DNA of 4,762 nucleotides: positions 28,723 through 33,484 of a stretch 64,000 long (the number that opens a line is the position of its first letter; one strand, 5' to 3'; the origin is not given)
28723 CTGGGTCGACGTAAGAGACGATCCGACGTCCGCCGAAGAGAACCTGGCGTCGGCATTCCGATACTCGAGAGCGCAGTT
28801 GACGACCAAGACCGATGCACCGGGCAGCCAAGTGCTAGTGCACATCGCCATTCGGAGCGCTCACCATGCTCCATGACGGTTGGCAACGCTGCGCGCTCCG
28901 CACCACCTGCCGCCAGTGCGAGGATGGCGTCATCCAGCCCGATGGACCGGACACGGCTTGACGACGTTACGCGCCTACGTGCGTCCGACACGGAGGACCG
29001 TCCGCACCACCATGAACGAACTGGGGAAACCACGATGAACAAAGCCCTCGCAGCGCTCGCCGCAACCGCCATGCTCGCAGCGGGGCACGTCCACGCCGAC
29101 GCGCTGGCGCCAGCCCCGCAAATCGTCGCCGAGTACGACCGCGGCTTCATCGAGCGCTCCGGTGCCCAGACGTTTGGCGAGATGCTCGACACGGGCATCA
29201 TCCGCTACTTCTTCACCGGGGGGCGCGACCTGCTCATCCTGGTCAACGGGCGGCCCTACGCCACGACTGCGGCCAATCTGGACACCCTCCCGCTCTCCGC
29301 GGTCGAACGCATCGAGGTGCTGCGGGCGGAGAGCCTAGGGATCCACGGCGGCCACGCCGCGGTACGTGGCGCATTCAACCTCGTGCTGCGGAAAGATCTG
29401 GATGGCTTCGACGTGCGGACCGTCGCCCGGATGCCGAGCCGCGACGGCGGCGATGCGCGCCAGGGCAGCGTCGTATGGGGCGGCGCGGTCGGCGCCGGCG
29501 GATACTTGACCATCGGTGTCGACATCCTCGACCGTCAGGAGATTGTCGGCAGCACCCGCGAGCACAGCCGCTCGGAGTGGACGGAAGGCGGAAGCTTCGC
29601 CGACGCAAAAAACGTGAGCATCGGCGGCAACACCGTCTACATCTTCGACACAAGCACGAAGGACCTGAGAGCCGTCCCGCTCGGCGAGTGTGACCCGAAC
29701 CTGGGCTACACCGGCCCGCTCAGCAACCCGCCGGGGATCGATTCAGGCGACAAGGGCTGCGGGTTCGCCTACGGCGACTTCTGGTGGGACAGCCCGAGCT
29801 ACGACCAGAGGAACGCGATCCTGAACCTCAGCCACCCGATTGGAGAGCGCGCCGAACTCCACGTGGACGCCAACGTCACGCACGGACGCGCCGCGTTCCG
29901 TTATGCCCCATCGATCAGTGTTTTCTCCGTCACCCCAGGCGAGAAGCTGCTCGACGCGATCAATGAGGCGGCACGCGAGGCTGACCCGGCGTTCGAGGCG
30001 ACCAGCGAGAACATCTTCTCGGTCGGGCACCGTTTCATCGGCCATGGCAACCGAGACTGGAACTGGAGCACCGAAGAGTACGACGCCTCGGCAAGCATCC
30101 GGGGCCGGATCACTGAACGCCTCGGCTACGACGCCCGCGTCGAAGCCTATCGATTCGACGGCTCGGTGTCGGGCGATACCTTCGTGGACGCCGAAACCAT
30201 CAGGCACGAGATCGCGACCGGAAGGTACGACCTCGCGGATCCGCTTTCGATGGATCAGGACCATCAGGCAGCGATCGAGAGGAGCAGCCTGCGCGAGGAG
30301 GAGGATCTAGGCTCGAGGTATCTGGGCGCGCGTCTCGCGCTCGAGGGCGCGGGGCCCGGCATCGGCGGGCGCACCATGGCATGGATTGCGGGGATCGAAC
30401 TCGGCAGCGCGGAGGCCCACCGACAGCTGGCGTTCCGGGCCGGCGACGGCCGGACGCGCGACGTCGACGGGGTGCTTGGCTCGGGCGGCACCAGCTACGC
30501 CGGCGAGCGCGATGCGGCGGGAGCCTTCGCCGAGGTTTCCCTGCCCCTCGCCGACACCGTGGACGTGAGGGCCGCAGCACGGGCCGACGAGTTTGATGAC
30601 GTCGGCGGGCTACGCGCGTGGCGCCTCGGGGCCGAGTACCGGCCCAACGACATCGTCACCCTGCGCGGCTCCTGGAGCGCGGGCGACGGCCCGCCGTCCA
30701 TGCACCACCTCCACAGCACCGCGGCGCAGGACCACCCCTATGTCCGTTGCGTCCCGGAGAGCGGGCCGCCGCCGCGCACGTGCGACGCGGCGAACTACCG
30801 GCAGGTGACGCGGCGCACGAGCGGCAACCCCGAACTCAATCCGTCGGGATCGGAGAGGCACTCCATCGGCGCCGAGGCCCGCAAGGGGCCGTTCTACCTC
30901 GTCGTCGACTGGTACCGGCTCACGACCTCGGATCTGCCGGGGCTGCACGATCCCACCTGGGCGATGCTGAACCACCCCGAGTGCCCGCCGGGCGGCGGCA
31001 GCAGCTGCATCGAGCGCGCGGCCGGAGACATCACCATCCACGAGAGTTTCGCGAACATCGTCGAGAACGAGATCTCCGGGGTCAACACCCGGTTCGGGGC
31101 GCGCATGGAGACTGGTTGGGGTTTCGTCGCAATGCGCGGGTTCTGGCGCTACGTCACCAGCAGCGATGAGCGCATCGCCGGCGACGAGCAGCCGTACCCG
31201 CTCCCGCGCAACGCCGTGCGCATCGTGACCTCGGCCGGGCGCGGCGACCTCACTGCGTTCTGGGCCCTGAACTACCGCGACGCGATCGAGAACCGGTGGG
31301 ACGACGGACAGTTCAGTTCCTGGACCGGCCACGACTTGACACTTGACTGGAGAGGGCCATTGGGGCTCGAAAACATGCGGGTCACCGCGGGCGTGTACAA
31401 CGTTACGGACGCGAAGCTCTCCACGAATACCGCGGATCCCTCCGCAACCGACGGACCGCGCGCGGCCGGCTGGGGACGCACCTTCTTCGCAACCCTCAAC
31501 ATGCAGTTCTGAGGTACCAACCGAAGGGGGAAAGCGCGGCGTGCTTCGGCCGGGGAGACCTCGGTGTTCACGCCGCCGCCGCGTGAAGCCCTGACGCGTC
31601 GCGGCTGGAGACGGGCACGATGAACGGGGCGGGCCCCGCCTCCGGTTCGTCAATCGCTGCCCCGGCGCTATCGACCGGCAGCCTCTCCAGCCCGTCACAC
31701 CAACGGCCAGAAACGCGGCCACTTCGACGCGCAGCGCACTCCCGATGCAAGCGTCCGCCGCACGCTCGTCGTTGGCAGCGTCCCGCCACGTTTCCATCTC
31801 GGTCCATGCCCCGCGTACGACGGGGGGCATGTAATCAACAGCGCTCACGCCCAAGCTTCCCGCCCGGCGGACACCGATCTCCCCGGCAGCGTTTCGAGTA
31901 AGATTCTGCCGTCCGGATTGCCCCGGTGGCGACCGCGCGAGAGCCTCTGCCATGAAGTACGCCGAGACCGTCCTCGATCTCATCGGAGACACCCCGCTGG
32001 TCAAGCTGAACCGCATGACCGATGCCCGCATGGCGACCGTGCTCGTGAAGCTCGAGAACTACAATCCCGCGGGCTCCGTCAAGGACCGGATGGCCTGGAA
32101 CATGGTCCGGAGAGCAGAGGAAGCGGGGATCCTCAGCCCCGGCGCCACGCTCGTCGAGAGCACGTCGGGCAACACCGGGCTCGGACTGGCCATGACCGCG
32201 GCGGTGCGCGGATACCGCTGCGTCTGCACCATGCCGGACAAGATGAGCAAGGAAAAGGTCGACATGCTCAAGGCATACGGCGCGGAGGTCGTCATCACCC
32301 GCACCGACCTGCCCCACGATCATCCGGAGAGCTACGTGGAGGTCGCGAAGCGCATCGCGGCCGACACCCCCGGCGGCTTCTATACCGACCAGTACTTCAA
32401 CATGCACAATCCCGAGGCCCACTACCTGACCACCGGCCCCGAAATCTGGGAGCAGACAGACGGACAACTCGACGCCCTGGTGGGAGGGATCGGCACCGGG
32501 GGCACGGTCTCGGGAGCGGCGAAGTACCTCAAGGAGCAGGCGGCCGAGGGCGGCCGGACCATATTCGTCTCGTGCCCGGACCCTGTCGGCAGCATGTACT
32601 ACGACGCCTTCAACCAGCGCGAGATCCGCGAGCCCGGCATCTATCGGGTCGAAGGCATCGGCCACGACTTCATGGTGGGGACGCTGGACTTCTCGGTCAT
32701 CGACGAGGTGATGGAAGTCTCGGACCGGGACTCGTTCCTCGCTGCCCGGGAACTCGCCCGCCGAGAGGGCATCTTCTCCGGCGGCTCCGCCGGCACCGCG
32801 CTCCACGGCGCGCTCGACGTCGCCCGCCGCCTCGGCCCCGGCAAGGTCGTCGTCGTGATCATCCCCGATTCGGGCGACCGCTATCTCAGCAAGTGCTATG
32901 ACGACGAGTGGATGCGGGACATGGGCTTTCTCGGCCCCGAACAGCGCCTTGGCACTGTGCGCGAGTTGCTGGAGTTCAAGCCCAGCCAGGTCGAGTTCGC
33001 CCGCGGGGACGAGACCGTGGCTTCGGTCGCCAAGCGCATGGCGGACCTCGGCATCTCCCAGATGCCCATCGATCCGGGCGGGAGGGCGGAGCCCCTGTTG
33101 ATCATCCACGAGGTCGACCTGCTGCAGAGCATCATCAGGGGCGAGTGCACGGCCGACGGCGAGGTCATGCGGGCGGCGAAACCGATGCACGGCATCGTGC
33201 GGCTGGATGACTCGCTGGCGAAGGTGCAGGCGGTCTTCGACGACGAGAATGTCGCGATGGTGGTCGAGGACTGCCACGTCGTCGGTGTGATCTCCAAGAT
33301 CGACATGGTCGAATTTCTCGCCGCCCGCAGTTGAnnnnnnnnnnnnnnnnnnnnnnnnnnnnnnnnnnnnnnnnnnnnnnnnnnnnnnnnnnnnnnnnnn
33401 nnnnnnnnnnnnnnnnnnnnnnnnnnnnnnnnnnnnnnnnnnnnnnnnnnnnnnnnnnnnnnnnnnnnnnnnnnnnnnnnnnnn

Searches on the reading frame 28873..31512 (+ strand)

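Call 3: search_protein_families(library=pfam, proteins=[window:28873-31512:+], max_evalue=0.01)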
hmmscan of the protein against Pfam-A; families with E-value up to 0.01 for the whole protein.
window:28873-31512:+ (879 aa): 2 families
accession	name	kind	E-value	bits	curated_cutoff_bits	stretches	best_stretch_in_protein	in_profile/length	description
PF00593.30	TonB_dep_Rec_b-barrel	-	3.3e-19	70.5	27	1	402-844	50-436/436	TonB dependent receptor-like, beta-barrel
PF07715.20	Plug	-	2.8e-06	28.2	23.9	1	109-159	49-100/107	TonB-dependent Receptor Plug Domain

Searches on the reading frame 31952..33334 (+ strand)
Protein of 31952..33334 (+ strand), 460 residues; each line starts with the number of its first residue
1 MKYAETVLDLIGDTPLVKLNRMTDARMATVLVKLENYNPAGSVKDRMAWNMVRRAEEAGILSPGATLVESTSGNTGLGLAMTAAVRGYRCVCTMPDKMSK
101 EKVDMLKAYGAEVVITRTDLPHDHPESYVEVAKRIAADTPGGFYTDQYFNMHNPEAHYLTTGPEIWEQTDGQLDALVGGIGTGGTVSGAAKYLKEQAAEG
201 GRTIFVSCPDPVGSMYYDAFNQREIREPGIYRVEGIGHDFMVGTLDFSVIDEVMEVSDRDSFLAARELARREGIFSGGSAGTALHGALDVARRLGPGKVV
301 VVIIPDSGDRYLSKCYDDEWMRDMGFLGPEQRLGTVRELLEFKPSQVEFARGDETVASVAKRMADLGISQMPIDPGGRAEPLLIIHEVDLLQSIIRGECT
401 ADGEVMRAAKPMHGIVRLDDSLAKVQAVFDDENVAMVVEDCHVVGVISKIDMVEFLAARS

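Call 3: search_protein_families(library=pfam, proteins=[window:31952-33334:+], max_evalue=0.01)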
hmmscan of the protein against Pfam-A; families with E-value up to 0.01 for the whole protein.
window:31952-33334:+ (460 aa): 2 families
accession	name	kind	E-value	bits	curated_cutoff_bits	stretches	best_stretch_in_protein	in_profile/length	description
PF00291.31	PALP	-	2.4e-79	267.2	35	1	8-306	2-295/295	Pyridoxal-phosphate dependent enzyme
PF00571.33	CBS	-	1.3e-05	25.9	24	0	415-457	11-56/57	CBS domain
